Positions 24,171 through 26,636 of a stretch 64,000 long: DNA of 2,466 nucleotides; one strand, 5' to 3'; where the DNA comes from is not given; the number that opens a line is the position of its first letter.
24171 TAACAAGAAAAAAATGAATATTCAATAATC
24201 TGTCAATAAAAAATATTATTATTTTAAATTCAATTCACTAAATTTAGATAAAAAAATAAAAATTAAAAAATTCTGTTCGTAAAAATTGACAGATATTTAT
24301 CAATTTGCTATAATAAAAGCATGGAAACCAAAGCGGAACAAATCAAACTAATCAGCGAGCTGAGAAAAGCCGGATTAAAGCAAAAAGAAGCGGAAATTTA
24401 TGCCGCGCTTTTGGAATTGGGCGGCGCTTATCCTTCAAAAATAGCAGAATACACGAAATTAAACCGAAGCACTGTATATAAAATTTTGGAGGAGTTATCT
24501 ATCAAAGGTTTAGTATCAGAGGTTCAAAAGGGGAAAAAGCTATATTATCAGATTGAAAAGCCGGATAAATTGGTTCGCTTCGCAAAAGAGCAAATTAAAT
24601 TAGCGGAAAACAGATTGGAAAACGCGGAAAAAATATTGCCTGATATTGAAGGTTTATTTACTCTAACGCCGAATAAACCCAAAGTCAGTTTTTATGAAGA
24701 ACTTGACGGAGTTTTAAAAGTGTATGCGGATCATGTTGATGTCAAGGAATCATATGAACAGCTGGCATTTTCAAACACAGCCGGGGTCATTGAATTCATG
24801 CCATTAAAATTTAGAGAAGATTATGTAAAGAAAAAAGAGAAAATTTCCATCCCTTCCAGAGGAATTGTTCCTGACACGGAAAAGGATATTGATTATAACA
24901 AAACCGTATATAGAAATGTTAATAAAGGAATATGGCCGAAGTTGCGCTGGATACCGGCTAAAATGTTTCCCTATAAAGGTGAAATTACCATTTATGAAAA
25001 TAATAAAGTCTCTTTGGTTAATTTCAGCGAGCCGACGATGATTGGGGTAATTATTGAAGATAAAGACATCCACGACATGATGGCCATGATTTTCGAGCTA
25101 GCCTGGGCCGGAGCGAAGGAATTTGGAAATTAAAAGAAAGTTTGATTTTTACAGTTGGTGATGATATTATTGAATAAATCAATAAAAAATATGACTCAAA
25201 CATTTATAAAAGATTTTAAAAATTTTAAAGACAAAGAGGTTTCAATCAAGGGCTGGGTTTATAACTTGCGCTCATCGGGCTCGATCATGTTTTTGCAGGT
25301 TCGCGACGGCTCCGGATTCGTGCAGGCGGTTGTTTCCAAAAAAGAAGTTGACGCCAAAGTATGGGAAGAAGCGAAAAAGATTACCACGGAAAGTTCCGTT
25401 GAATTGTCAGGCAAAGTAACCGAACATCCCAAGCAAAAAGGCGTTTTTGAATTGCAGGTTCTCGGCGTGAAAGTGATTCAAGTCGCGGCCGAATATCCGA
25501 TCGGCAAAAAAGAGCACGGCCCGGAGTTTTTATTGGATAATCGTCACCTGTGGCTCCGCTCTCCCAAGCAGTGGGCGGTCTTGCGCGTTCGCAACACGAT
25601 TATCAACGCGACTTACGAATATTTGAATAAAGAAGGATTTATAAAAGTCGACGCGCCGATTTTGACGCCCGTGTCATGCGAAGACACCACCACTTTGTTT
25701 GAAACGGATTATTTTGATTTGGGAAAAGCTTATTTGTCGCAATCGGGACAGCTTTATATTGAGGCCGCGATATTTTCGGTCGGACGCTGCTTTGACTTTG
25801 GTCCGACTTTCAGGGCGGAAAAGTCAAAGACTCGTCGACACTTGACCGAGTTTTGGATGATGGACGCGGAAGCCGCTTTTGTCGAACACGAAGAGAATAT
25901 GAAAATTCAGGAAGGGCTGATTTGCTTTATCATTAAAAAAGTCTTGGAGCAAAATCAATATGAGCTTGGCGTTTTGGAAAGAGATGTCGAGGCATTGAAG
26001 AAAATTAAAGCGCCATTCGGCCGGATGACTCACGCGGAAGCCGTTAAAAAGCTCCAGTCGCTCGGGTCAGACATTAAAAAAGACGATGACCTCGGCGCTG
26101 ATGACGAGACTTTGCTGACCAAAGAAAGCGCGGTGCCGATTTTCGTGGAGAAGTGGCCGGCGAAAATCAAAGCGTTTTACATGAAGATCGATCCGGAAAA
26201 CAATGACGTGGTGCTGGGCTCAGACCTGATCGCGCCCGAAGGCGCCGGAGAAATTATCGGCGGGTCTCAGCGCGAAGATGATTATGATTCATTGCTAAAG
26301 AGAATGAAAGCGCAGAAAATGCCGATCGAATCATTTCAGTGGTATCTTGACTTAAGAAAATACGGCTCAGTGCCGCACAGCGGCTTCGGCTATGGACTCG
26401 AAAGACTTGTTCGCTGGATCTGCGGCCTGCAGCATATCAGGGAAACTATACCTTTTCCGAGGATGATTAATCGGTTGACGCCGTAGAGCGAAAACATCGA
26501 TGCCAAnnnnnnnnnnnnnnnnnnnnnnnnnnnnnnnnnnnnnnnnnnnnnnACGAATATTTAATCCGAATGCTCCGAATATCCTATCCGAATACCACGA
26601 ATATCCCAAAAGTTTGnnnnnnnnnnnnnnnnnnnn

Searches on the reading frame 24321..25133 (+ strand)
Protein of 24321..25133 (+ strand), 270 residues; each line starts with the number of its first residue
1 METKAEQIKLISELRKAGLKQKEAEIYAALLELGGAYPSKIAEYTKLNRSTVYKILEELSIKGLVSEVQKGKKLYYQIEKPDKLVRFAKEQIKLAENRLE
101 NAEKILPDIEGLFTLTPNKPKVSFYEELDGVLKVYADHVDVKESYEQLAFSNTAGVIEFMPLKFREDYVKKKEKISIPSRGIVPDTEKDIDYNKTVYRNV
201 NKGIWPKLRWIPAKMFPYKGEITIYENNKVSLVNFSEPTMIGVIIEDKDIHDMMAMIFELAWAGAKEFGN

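Call 42: search_protein_families(library=pfam, proteins=[window:24321-25133:+], max_evalue=0.0001)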
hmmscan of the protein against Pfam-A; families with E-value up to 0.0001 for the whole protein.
window:24321-25133:+ (270 aa): 2 families
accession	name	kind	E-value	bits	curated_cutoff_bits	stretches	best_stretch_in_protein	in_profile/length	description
PF01978.25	TrmB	-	9.9e-16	57.8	25.6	1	14-78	1-65/68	Sugar-specific transcriptional regulator TrmB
PF03965.22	Penicillinase_R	-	7.6e-05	23.5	22.6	0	21-77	3-63/115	Penicillinase repressor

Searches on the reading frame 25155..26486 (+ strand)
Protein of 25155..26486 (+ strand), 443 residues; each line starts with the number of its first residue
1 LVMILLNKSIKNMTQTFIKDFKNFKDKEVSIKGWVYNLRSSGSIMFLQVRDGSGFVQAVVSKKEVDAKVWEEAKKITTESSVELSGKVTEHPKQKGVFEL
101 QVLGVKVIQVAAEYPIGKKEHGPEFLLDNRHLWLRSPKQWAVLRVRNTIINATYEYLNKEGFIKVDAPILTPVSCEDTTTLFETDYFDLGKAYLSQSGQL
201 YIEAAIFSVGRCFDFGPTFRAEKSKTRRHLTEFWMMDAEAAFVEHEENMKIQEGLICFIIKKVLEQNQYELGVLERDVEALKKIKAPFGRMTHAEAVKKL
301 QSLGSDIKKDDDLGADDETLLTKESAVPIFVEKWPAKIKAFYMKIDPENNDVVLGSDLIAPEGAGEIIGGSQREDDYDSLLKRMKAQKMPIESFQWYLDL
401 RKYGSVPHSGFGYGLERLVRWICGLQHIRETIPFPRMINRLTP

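Call 42: search_protein_families(library=pfam, proteins=[window:25155-26486:+], max_evalue=0.0001)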
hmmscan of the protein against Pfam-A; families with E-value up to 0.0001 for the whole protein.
window:25155-26486:+ (443 aa): 2 families
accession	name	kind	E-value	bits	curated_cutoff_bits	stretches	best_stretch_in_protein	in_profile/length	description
PF00152.25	tRNA-synt_2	-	9.2e-75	252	25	1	124-437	3-307/308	tRNA synthetases class II (D, K and N)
PF01336.31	tRNA_anti-codon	-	3.4e-15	56.2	27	1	29-107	1-74/75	OB-fold nucleic acid binding domain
